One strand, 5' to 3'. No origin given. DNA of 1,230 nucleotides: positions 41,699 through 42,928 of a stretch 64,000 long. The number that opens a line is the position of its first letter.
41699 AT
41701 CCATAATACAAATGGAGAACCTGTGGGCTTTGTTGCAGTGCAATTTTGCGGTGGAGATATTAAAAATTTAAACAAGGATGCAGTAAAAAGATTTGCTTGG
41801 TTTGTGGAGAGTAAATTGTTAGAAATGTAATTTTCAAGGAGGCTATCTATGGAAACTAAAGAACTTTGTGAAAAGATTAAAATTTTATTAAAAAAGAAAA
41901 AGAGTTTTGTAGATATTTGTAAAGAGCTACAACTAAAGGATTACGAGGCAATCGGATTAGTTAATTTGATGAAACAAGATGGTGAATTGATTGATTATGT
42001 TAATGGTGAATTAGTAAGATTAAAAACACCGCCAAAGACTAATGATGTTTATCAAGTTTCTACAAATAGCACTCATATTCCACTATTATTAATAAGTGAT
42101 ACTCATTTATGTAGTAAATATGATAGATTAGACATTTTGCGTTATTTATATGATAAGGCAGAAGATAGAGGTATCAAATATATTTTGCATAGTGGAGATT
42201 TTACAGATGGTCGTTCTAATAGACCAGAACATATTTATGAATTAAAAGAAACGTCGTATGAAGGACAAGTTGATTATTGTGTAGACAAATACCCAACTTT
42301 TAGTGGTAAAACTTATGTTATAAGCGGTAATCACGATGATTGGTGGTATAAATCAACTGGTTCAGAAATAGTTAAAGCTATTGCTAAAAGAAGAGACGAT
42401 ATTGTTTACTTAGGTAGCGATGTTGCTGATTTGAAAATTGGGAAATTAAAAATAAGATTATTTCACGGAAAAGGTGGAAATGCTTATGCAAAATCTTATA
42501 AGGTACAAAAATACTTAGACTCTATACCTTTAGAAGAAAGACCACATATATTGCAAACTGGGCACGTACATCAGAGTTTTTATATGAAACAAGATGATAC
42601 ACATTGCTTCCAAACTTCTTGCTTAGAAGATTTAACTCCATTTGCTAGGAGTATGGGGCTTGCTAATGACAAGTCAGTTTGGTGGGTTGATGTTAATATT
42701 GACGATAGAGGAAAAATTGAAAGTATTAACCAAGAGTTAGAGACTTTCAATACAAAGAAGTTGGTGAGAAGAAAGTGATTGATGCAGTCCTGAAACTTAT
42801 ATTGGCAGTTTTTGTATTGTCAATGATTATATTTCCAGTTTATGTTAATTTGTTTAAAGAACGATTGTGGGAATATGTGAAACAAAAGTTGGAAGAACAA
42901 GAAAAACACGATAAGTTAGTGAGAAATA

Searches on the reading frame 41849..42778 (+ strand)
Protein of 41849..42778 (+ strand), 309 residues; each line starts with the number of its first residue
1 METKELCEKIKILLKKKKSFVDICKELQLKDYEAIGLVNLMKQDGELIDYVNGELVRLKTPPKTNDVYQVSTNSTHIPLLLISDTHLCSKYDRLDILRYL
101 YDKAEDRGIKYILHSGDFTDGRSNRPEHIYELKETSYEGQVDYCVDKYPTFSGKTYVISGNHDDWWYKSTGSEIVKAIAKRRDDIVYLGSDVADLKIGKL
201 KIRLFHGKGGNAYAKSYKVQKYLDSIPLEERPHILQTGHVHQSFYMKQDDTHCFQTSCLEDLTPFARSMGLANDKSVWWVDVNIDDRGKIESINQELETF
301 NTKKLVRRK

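Call 14: search_protein_families(library=phrogs, max_evalue=0.00001, proteins=[window:41849-42778:+])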
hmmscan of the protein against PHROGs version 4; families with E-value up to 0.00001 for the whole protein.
window:41849-42778:+ (309 aa): 3 families
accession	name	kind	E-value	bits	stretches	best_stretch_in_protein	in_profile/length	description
phrog_7339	-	DNA, RNA and nucleotide metabolism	1.5e-14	55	1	69-243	21-201/263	DNA repair exonuclease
phrog_1649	-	other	2.3e-09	37.3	1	79-192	38-133/308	metallo-phosphoesterase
phrog_284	-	DNA, RNA and nucleotide metabolism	3.2e-06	27.3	0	192-286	289-384/398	exonuclease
